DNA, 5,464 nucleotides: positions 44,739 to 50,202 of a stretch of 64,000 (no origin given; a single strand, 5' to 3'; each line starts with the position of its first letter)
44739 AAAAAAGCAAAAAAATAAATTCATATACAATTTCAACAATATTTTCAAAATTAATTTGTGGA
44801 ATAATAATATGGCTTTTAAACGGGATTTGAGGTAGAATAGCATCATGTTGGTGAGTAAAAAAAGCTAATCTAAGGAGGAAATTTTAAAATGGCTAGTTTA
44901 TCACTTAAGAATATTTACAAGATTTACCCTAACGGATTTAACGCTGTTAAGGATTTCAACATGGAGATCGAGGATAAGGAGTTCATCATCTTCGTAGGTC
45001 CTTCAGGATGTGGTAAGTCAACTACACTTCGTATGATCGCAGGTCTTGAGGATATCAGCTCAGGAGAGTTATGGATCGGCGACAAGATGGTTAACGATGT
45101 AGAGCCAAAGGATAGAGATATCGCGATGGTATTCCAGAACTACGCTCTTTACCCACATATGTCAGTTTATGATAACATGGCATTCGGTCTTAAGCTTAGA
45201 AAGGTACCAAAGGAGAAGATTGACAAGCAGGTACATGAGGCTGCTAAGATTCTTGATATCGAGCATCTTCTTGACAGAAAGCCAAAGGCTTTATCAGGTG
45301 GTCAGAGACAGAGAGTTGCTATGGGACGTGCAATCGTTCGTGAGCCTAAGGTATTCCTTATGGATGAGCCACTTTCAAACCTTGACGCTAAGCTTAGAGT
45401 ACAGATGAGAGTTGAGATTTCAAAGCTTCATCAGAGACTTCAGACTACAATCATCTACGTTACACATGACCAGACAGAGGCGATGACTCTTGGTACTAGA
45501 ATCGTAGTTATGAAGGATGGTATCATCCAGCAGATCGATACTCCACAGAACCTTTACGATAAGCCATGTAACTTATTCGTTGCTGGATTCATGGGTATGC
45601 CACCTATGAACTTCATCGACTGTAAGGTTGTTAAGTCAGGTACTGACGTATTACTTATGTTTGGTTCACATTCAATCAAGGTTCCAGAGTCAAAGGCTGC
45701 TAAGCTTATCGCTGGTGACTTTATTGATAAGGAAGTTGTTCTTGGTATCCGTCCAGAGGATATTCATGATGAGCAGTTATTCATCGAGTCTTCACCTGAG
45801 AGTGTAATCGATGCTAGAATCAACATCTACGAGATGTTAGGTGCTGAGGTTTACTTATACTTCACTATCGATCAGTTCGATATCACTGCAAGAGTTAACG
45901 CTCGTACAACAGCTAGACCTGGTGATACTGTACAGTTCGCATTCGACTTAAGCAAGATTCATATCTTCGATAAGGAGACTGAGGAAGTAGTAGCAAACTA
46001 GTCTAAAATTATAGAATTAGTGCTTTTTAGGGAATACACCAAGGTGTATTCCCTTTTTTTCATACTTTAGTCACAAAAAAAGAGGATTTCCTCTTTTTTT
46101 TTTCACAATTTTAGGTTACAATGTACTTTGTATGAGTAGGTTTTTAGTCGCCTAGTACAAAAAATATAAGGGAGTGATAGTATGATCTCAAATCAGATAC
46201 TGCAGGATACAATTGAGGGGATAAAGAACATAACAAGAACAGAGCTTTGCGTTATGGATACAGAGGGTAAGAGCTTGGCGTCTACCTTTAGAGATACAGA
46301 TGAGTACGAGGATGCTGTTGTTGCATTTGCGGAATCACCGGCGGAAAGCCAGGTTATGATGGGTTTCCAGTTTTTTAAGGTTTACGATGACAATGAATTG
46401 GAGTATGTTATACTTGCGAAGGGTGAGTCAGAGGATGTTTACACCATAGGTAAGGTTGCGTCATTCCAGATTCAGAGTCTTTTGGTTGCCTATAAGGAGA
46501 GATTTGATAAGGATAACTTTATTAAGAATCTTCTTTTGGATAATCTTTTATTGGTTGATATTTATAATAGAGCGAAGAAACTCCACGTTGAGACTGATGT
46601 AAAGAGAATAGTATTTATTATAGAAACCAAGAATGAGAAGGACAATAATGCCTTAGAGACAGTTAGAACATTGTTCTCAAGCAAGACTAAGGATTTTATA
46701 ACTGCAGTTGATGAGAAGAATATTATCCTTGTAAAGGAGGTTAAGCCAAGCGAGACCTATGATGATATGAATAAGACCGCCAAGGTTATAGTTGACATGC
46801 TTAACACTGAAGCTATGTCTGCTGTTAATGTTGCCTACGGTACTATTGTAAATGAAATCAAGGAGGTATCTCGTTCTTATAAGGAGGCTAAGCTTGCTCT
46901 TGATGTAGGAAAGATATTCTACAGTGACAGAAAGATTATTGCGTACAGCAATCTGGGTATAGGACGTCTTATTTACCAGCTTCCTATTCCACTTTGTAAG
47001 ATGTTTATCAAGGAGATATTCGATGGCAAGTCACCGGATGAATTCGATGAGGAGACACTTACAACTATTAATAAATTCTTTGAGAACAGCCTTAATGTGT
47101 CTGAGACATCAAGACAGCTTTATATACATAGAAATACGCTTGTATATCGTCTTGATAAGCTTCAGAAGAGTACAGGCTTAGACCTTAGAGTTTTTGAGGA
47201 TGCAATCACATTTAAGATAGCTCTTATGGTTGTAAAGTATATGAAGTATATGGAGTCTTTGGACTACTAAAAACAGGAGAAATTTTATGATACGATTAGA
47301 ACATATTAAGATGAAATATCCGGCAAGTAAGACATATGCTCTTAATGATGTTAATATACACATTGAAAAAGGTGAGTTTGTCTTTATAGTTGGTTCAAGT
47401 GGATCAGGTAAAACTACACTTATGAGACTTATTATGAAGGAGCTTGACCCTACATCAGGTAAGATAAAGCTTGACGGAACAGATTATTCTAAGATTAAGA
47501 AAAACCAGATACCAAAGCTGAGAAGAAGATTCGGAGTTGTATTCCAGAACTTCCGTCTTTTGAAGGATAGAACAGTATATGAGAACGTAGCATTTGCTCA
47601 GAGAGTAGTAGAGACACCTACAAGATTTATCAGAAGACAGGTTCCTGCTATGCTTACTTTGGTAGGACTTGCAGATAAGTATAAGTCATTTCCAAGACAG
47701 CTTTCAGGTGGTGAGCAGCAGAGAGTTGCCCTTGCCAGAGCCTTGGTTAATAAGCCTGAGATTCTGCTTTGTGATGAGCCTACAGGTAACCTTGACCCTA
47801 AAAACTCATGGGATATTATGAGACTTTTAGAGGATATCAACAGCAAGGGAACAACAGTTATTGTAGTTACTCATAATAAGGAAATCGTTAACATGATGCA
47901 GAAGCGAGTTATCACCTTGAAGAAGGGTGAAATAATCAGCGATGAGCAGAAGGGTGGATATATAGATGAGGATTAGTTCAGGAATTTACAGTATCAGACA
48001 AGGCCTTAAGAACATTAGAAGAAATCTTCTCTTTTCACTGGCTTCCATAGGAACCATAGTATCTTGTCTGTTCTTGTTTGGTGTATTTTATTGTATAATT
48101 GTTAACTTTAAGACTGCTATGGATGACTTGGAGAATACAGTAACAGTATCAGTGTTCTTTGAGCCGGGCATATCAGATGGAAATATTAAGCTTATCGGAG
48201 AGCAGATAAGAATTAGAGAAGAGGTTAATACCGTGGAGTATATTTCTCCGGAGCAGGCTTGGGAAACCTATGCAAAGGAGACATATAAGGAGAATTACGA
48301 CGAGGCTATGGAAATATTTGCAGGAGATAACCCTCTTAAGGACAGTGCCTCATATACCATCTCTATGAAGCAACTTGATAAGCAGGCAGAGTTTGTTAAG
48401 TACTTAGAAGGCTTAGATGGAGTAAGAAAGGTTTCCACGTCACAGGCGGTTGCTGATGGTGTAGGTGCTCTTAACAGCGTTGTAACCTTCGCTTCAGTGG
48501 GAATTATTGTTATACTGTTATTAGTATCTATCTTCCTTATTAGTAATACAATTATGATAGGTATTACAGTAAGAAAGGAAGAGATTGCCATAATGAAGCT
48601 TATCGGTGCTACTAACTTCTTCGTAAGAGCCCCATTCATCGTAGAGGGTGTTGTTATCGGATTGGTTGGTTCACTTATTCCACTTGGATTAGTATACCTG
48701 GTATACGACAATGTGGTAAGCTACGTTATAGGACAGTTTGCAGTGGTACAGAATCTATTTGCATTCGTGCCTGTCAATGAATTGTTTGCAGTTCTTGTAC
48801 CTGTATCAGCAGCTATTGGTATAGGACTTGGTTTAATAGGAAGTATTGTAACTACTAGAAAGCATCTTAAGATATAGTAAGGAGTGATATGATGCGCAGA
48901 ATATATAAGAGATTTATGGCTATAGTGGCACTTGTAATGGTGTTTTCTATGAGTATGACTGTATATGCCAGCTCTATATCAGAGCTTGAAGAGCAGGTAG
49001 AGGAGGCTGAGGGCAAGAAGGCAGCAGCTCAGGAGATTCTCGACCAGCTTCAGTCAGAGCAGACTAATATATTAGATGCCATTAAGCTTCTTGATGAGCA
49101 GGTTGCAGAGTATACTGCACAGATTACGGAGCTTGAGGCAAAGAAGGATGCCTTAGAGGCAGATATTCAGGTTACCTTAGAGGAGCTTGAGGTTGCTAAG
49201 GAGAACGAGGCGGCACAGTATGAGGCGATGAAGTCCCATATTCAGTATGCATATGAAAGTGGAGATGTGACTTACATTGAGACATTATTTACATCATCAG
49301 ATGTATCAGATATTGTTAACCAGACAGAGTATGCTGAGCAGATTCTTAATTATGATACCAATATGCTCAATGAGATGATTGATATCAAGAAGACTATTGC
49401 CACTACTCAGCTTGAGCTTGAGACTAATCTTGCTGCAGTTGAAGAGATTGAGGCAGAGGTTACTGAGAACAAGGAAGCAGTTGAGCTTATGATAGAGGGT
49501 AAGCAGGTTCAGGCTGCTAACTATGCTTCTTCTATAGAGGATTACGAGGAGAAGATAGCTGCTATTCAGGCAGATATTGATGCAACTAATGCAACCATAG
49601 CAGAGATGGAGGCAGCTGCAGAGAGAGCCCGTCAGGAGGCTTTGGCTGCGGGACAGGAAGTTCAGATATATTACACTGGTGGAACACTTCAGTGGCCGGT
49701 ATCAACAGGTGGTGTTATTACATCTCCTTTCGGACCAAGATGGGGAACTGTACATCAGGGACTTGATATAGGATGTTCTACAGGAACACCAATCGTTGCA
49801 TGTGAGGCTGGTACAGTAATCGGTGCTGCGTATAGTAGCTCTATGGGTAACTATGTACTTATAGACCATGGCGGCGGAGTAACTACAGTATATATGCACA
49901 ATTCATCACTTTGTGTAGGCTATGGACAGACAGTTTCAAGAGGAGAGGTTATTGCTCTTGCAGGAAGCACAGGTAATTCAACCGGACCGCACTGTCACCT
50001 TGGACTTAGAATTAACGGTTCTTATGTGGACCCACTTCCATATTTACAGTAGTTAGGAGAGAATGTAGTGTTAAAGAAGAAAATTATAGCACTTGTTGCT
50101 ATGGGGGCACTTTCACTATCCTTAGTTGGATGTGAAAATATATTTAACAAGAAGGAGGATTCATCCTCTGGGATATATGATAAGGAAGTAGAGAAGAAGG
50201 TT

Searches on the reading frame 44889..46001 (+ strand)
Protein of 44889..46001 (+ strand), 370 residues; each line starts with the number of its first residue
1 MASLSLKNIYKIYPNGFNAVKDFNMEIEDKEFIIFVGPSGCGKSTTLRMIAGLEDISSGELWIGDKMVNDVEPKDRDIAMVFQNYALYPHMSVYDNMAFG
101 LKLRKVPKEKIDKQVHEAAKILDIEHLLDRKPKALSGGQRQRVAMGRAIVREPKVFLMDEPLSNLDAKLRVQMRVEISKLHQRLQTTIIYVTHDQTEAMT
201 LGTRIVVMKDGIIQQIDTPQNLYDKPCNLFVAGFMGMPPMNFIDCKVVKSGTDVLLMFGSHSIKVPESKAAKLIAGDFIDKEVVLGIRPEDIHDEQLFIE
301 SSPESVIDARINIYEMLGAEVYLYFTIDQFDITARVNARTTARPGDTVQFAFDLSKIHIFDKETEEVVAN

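Call 82: search_protein_families(library=pfam, proteins=[window:44889-46001:+], max_evalue=0.00001)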
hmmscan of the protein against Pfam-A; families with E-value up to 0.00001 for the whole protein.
window:44889-46001:+ (370 aa): 5 families
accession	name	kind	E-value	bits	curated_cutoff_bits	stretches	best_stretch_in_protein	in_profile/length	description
PF00005.33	ABC_tran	-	2.2e-32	112.9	25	1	21-162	2-136/137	ABC transporter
PF17912.7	OB_MalK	-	4e-14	53.6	27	1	236-292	1-53/53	MalK OB fold domain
PF08402.16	TOBE_2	-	5.6e-07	30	21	1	285-360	1-76/76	TOBE domain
PF02463.25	SMC_N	-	1.8e-06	28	40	1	11-212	4-218/220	RecF/RecN/SMC N terminal domain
PF03459.23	TOBE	-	1e-05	26.1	22.3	0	301-359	1-64/64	TOBE domain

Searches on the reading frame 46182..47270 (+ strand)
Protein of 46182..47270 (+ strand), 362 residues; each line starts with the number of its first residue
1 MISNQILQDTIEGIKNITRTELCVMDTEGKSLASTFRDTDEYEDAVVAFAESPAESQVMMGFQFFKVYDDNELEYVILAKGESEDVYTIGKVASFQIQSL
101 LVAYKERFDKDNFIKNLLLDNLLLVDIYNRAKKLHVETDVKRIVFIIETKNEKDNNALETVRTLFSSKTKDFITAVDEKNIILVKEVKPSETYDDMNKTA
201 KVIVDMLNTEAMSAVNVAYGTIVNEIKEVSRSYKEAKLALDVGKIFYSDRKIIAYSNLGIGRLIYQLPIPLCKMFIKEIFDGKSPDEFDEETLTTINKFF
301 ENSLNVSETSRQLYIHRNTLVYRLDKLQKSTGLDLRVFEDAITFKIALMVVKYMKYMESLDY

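Call 82: search_protein_families(library=pfam, proteins=[window:46182-47270:+], max_evalue=0.00001)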
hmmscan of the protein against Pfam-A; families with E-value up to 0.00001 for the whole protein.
window:46182-47270:+ (362 aa): 2 families
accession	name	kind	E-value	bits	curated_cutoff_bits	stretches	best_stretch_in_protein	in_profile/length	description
PF13556.12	HTH_30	-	2.2e-17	63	27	1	293-349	2-58/59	PucR C-terminal helix-turn-helix domain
PF17853.6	GGDEF_2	-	4.6e-15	56.3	24.5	1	126-242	7-116/116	GGDEF-like domain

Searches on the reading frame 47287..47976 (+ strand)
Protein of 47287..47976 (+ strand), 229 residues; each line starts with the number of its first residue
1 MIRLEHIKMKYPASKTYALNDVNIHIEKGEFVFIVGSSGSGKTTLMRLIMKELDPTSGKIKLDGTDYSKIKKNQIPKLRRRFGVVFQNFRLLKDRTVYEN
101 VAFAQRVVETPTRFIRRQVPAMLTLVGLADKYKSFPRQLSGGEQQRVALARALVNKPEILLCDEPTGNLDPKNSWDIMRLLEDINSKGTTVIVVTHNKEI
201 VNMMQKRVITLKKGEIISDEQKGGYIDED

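Call 82: search_protein_families(library=pfam, proteins=[window:47287-47976:+], max_evalue=0.00001)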
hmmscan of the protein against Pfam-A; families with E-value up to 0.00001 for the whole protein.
window:47287-47976:+ (229 aa): 5 families
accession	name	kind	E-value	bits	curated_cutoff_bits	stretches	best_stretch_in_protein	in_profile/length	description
PF00005.33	ABC_tran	-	6.8e-39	134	25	1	19-166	1-136/137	ABC transporter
PF02463.25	SMC_N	-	8.9e-10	38.8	40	1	15-209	11-210/220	RecF/RecN/SMC N terminal domain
PF13304.12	AAA_21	-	9.8e-10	39.4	27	0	138-202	237-304/304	AAA domain, putative AbiEii toxin, Type IV TA system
PF20720.3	nSTAND3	-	8e-07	29.3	27.2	0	16-53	4-41/155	Novel STAND NTPase 3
PF06414.18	Zeta_toxin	-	5.9e-06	26.3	22.3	0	30-68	17-55/199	Zeta toxin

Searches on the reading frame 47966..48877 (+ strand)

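Call 82: search_protein_families(library=pfam, proteins=[window:47966-48877:+], max_evalue=0.00001)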
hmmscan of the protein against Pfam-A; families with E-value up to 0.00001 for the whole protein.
window:47966-48877:+ (303 aa): 2 families
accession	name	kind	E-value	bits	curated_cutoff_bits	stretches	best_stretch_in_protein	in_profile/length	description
PF18075.7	FtsX_ECD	-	4.1e-19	69.4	23.5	1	59-156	1-96/96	FtsX extracellular domain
PF02687.27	FtsX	-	4.8e-09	36.7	25.5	1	180-299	3-114/120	FtsX-like permease C-terminal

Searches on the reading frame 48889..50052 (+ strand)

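Call 82: search_protein_families(library=pfam, proteins=[window:48889-50052:+], max_evalue=0.00001)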
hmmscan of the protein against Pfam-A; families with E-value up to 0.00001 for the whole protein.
window:48889-50052:+ (387 aa): 2 families
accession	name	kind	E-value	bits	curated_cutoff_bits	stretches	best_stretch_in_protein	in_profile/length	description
PF01551.29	Peptidase_M23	-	1.3e-30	105.9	28.7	1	288-382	2-96/96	Peptidase family M23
PF24568.1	CC_PcsB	-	9.1e-08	32.3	27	1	103-171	4-73/75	Peptidoglycan hydrolase PcsB, coiled-coil domain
